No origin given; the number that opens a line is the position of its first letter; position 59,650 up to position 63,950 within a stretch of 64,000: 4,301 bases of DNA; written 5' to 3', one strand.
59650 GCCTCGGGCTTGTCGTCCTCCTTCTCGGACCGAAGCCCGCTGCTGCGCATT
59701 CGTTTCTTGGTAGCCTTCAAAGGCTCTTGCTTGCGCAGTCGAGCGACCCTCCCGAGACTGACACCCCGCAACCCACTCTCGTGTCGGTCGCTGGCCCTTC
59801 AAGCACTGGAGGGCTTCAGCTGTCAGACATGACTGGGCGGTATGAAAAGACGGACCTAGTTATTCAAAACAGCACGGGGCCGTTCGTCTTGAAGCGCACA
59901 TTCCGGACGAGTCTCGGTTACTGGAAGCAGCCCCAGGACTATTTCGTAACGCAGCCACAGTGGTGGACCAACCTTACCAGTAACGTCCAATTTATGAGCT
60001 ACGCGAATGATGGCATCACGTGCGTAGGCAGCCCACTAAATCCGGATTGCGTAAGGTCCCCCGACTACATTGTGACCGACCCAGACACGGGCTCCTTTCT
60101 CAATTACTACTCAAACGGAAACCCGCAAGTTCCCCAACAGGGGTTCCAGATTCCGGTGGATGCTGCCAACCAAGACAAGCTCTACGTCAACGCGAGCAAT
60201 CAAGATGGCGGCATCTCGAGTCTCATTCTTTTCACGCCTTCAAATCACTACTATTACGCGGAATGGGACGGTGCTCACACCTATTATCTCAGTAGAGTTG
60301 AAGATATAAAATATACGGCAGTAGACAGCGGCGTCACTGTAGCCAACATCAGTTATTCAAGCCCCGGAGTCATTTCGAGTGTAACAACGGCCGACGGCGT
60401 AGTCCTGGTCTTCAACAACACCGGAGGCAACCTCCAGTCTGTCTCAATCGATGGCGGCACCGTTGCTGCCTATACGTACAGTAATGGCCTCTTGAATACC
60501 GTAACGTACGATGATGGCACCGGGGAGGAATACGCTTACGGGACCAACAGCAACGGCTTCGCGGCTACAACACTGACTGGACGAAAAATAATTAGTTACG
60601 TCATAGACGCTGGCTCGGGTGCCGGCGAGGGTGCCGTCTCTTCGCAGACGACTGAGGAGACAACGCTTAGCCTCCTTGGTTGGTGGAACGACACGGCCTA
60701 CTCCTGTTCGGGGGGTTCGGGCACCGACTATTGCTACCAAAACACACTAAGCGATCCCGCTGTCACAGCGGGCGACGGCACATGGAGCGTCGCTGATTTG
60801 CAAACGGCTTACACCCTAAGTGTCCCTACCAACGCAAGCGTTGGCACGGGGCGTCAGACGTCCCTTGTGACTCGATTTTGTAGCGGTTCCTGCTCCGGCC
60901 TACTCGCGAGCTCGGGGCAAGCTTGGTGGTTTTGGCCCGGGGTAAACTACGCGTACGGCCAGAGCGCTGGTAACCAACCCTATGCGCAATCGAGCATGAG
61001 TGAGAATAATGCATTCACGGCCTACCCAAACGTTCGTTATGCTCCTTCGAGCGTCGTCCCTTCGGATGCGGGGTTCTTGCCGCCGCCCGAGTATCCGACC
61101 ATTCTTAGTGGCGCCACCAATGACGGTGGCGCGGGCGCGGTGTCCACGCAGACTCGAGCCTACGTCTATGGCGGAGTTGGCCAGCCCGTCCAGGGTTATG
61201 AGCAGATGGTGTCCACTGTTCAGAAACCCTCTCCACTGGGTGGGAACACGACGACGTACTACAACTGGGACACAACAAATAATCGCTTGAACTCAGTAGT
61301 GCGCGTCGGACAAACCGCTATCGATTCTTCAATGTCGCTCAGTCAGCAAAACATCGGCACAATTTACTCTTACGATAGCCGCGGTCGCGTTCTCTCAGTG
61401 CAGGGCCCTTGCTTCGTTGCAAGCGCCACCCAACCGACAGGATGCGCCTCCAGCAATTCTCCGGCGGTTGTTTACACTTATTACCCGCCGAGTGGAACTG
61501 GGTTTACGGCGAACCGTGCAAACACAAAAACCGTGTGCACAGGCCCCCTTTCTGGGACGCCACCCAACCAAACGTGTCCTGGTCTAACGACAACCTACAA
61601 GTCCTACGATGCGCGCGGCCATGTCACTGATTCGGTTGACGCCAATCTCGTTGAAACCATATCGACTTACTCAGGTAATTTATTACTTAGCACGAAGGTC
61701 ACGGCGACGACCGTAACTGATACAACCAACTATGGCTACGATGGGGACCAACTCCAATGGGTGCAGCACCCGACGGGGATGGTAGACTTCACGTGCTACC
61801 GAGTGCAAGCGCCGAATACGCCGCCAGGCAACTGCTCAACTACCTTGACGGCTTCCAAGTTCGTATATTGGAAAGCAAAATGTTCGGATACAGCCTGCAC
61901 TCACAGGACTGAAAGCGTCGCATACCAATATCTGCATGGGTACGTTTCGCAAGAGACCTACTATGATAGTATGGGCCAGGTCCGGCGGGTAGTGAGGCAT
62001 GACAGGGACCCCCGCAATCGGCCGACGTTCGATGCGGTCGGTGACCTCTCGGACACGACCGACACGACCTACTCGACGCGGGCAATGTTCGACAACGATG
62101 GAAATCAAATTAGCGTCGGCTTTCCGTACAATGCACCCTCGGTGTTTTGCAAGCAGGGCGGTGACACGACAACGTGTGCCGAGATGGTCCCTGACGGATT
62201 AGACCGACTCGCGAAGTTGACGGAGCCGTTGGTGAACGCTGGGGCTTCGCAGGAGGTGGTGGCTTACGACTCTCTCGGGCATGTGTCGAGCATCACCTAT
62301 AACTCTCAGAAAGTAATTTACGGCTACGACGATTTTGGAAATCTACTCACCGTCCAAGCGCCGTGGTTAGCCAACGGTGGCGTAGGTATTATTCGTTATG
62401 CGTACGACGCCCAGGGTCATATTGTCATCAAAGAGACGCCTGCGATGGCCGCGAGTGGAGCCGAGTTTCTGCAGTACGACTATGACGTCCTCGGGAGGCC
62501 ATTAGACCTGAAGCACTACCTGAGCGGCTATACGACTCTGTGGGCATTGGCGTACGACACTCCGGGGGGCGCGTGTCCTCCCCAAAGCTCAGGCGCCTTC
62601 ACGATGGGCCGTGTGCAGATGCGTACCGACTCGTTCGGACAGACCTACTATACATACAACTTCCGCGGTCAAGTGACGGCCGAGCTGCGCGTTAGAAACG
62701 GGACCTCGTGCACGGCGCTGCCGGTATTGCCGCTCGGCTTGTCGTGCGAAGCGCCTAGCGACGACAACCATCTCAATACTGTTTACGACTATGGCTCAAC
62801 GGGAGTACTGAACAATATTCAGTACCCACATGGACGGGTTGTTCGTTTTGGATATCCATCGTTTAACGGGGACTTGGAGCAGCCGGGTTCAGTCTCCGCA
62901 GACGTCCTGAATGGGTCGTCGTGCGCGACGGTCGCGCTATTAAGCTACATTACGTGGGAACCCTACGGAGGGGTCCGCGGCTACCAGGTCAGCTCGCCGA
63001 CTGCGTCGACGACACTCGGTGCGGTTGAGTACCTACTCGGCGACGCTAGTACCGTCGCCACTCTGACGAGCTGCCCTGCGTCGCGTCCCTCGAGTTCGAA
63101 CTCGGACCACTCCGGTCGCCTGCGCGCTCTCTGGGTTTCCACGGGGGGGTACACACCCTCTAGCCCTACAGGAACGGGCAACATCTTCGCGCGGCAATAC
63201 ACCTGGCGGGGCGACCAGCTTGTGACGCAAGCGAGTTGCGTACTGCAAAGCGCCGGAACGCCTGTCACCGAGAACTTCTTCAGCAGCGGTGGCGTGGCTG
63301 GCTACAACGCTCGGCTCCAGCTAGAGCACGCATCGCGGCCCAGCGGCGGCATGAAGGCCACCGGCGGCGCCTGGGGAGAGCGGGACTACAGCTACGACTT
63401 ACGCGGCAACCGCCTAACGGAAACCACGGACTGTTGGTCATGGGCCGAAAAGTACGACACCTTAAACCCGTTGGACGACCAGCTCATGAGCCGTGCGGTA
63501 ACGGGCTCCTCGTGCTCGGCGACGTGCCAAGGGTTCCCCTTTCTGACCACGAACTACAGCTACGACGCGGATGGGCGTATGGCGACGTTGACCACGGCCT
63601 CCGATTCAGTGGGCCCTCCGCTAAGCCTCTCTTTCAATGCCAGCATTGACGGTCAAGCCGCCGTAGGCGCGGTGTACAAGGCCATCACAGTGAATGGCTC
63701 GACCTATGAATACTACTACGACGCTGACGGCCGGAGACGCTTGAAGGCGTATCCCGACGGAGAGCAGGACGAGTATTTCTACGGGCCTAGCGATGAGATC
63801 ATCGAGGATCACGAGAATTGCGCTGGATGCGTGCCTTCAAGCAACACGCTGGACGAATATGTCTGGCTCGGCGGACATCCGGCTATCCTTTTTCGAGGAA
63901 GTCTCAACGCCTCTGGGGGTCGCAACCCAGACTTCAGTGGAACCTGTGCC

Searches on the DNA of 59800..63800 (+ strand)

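Call 78: search_dna_similar(query=window:59800-63800:+, collection=plasmids, mode=distant, max_rows=8)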
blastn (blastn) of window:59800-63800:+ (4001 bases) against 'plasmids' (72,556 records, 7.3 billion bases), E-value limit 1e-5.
No match.
